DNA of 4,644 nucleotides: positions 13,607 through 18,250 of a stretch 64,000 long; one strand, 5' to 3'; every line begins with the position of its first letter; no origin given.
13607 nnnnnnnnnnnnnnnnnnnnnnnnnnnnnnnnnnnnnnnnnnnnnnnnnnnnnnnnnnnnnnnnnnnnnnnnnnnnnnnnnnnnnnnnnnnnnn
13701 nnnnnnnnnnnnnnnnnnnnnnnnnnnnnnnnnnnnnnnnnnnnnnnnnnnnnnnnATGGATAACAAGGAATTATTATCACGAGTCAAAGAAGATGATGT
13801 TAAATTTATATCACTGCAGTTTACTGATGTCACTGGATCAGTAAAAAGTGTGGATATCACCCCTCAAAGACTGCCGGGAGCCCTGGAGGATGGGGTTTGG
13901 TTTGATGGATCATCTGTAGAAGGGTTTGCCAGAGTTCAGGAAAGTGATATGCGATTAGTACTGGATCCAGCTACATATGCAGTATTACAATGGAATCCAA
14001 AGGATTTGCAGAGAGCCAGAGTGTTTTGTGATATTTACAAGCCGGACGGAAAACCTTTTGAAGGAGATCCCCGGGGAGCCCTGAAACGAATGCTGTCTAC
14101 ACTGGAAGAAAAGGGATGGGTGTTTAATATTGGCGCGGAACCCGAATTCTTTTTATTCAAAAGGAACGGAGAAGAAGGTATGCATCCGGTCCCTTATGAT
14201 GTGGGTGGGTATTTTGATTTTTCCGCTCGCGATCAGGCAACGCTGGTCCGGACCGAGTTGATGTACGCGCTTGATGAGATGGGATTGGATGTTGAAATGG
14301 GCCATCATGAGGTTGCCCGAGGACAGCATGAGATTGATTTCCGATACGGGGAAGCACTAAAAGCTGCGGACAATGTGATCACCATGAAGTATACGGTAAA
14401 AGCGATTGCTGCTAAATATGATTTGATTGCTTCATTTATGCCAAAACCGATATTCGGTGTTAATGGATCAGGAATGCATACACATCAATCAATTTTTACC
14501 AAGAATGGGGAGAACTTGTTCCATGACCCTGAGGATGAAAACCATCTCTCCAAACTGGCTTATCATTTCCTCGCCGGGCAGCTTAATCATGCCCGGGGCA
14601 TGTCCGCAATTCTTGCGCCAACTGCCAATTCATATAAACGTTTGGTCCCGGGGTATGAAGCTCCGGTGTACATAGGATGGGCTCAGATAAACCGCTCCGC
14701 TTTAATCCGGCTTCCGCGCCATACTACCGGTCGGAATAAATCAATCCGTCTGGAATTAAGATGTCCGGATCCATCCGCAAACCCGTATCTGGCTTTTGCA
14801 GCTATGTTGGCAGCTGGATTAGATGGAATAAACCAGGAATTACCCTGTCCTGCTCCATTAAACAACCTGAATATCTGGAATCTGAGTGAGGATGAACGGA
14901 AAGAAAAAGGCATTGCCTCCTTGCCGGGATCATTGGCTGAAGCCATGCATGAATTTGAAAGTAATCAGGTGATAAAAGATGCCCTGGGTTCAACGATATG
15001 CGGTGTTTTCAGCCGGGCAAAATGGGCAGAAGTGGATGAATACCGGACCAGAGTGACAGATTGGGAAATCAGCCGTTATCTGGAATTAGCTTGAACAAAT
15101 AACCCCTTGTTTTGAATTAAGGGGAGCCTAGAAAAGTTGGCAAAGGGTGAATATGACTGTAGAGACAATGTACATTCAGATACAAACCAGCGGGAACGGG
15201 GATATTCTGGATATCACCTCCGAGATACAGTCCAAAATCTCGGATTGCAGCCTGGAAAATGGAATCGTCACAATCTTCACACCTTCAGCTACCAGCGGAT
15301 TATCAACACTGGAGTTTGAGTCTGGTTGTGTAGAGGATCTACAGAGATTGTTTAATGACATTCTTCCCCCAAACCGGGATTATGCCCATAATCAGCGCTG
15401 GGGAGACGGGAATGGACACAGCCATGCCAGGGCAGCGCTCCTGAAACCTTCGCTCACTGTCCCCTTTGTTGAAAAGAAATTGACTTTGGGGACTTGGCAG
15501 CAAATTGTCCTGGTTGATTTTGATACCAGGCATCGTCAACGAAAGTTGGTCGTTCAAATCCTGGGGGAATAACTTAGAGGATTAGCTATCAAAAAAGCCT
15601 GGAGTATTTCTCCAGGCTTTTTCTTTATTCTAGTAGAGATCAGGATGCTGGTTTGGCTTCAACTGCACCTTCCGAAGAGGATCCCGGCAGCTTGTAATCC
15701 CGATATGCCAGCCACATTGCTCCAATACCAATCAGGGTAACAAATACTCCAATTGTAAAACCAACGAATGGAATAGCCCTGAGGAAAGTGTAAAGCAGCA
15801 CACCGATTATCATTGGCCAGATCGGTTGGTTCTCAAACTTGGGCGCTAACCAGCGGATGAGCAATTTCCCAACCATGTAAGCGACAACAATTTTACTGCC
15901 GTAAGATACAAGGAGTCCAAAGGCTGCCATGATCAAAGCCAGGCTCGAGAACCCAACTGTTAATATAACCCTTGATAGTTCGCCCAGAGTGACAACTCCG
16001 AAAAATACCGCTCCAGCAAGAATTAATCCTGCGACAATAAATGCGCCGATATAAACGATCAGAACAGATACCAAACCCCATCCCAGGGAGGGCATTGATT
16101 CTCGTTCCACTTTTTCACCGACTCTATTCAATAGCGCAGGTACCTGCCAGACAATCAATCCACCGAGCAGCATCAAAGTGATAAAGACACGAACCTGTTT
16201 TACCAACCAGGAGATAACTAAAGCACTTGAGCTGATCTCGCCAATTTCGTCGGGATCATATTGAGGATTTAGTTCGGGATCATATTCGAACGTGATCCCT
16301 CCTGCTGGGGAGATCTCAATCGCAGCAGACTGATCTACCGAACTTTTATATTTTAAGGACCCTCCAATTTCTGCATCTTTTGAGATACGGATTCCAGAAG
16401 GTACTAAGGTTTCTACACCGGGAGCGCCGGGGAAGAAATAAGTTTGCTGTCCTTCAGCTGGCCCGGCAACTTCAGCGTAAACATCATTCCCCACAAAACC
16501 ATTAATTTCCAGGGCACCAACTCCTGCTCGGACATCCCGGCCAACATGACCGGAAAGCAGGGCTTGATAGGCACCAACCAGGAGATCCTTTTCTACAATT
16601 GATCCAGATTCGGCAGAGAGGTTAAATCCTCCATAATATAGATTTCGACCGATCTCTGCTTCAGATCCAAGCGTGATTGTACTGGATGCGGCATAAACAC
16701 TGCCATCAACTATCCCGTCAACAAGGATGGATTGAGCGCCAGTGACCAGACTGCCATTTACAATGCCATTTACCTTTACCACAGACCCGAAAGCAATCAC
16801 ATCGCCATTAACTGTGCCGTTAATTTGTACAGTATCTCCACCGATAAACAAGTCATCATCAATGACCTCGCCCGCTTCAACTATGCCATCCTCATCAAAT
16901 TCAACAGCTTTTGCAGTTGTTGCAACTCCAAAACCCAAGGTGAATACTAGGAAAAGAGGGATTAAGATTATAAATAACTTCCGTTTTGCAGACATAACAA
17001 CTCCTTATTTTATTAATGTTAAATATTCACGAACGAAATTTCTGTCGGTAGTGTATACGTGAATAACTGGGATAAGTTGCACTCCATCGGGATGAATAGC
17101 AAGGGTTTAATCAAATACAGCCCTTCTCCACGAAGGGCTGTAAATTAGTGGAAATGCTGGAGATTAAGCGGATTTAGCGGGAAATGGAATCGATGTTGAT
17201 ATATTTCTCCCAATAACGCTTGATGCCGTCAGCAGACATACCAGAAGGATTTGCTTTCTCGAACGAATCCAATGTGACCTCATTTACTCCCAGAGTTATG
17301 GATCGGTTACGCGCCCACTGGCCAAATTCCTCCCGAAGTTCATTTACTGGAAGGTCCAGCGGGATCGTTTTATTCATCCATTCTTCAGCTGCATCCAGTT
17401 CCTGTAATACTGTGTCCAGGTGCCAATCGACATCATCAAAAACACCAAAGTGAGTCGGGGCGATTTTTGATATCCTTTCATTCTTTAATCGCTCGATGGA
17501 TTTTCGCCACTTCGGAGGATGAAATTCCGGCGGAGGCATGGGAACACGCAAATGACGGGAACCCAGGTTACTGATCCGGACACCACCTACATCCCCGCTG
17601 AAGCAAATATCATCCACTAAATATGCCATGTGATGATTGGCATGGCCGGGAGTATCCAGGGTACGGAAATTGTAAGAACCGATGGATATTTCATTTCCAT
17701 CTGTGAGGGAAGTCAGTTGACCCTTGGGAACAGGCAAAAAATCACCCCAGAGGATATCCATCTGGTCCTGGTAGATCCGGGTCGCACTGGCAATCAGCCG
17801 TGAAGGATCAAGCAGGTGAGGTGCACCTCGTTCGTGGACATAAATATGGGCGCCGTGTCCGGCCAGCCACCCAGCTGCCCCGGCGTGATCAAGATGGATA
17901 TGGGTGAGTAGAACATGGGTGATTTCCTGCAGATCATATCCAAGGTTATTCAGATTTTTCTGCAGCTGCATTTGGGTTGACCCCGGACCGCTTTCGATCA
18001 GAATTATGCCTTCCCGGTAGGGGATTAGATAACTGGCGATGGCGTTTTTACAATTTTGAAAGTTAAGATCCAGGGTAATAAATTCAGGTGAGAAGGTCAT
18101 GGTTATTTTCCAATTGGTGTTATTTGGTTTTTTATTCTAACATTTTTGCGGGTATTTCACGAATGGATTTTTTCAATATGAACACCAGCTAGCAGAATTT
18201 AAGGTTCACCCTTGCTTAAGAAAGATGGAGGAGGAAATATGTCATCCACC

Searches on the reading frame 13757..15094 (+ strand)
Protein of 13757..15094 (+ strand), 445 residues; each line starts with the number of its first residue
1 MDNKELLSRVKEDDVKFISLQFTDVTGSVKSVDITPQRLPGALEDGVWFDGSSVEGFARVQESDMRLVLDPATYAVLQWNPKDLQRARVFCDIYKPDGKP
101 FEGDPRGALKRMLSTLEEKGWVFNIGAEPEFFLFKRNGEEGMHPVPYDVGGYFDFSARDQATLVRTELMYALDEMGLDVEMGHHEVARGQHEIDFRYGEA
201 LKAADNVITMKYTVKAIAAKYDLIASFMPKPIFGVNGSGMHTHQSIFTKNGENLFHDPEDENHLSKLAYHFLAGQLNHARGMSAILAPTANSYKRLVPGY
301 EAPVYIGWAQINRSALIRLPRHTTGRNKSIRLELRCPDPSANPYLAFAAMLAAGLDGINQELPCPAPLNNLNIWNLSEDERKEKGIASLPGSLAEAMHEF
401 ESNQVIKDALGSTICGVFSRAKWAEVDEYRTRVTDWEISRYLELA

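Call 7: search_protein_families(library=pfam, proteins=[window:13757-15094:+])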
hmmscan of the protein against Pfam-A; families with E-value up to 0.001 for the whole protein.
window:13757-15094:+ (445 aa): 2 families
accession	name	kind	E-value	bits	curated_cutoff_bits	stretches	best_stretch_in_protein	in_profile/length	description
PF00120.29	Gln-synt_C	-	1.2e-127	426.1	24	1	103-441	2-344/344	Glutamine synthetase, catalytic domain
PF03951.24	Gln-synt_N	-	2.3e-26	91.7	33.4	1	14-96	1-82/82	Glutamine synthetase, beta-Grasp domain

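Call 10: find_related_loci(query=window:13757-15094:+, collection=genome_contigs, flank=3000)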
Query window:13757-15094:+ (445 aa) in genome_contigs; peptide patterns used: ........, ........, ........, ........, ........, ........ (x = any residue, [..] = any of these).
292 stretches matched a pattern; 233 encode a relative of the query (tblastn E <= 1e-3); the best 80 are kept; 80 distinct loci.
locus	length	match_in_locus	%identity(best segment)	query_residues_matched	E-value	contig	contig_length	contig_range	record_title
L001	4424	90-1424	93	1-445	0e+0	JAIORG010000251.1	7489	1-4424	MAG: Anaerolineales bacterium isolate SMBSF12 20072_Bin_6_contigs_1_c_000000001474, whole genome shotgun sequence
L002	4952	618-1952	93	1-445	0e+0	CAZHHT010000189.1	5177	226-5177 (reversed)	MAG TPA_asm: uncultured Anaerolineales bacterium isolate binchicken_co228_499 genome assembly, contig: NODE_27010_length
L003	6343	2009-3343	90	1-445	0e+0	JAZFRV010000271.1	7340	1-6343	MAG: Anaerolineales bacterium isolate BS1bin.19 BS1bin.19_271, whole genome shotgun sequence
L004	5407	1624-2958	89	1-445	0e+0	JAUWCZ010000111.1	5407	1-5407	MAG: Chloroflexota bacterium isolate CSMAG_2151 CSMAG_2151_k141_1092359_length_5407_cov_8.0000, whole genome shotgun seq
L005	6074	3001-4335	87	1-445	0e+0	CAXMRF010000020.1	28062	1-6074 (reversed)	MAG: uncultured Nitrosomonadaceae bacterium isolate 10C-St20-MC-01_bin.10.strict genome assembly, contig: NODE_20_length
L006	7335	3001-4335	86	1-445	0e+0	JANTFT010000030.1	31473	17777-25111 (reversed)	MAG: Anaerolineales bacterium isolate bin10015 c_000000000949, whole genome shotgun sequence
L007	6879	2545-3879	87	1-445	0e+0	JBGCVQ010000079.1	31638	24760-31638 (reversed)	MAG: Anaerolineales bacterium isolate J0_2_160517rDrC_13 J0_2_160517rDrC_13_000000000079, whole genome shotgun sequence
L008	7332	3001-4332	91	1-445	0e+0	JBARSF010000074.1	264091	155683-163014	MAG: Anaerolineales bacterium isolate MFD12959_ilm_asm_bin54 k127_106441, whole genome shotgun sequence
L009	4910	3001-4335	86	1-445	0e+0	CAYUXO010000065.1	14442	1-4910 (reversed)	MAG TPA_asm: uncultured Anaerolineales bacterium isolate SRP128015_co2_56 genome assembly, contig: NODE_2611_length_1444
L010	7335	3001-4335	85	1-445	0e+0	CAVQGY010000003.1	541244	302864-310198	MAG: uncultured Chloroflexia bacterium isolate MFD09964.bin.1.182 genome assembly, contig: contig_34012, whole genome sh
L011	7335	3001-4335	85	1-445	0e+0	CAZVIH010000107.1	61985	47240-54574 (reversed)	MAG TPA_asm: uncultured Anaerolineales bacterium isolate SRP185410_co1_397 genome assembly, contig: k141_2142371, whole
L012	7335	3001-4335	85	1-445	0e+0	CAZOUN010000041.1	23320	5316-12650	MAG TPA_asm: uncultured Anaerolineales bacterium isolate binchicken_co181_55 genome assembly, contig: NODE_3263_length_2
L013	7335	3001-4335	84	1-445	0e+0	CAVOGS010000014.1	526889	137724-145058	MAG: uncultured Chloroflexia bacterium isolate MFD09964.bin.2.149 genome assembly, contig: contig_7910, whole genome sho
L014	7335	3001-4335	84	1-445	0e+0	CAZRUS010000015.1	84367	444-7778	MAG TPA_asm: uncultured Anaerolineales bacterium isolate binchicken_co17_291 genome assembly, contig: NODE_876_length_84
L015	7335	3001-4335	83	1-445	0e+0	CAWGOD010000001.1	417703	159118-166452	MAG: uncultured Chloroflexia bacterium isolate MFD03804.bin.3.292 genome assembly, contig: contig_14877, whole genome sh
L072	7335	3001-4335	70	1-445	0e+0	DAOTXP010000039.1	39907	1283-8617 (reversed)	MAG TPA_asm: Anaerolineales bacterium isolate H21_265 k133_3162921, whole genome shotgun sequence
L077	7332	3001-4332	70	1-445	0e+0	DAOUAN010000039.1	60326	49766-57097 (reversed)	MAG TPA_asm: Anaerolineales bacterium isolate H64_669 k137_161158, whole genome shotgun sequence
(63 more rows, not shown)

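Call 52: search_protein_families(library=pfam, proteins=[L077:1957-2898:+, L072:1073-1954:+])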
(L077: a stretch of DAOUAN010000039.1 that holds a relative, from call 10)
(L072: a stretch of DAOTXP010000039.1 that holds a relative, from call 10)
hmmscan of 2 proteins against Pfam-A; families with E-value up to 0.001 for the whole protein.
L077:1957-2898:+ (313 aa): 2 families
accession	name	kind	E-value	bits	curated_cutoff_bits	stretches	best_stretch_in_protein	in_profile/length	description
PF00892.27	EamA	-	4.7e-36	124.5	28.2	2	12-141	6-134/135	EamA-like transporter family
PF24282.1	DUF7470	-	0.00033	20.9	27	1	72-104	9-41/58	Family of unknown function (DUF7470)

L072:1073-1954:+ (293 aa): 4 families
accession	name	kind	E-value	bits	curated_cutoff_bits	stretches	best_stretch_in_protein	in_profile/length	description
PF01035.26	DNA_binding_1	-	2.1e-31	108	27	1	202-280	1-79/81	6-O-methylguanine DNA methyltransferase, DNA binding domain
PF12833.13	HTH_18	-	2.4e-13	50.6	33.6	1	39-115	2-79/80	Helix-turn-helix domain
PF00165.29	HTH_AraC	-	3.1e-07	30.8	26.6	1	25-66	1-42/42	Bacterial regulatory helix-turn-helix proteins, AraC family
PF02870.21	Methyltransf_1N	-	0.00036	21.5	21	1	122-159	1-39/71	6-O-methylguanine DNA methyltransferase, ribonuclease-like domain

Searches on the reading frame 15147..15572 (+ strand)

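Call 7: search_protein_families(library=pfam, proteins=[window:15147-15572:+])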
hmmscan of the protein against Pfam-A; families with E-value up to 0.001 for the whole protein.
window:15147-15572:+ (141 aa): 1 family
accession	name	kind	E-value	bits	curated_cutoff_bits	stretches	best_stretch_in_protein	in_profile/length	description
PF01894.22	UPF0047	-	1.1e-31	109.8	27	1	22-138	1-117/117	Uncharacterised protein family UPF0047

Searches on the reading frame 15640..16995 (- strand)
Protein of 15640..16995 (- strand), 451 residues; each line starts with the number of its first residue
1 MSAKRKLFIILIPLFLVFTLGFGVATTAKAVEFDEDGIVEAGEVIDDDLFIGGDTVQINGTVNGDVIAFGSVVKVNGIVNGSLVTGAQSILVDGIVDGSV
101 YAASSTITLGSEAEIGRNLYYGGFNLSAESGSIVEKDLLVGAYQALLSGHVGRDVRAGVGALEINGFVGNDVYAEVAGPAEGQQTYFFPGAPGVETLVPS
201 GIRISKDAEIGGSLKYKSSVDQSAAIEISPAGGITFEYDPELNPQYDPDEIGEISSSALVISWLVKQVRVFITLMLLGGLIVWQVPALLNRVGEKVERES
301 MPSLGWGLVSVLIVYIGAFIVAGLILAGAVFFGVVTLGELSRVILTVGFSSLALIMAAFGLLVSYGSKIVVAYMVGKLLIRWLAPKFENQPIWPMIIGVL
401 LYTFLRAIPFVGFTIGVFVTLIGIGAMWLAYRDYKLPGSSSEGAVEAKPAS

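Call 7: search_protein_families(library=pfam, proteins=[window:15640-16995:-])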
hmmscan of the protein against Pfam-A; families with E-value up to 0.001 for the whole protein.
window:15640-16995:- (451 aa): 1 family
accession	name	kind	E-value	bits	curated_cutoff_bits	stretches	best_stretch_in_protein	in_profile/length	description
PF04519.19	Bactofilin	-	0.00034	21.2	27.9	1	54-125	17-86/98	Polymer-forming cytoskeletal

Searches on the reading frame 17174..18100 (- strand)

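Call 7: search_protein_families(library=pfam, proteins=[window:17174-18100:-])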
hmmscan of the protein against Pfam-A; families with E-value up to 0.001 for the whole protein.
window:17174-18100:- (308 aa): 2 families
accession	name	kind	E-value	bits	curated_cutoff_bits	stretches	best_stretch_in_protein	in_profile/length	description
PF00753.33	Lactamase_B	-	8.5e-23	81.7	22.7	1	22-217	7-196/196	Metallo-beta-lactamase superfamily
PF12706.13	Lactamase_B_2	-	9.5e-07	29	27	1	33-175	3-147/200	Beta-lactamase superfamily domain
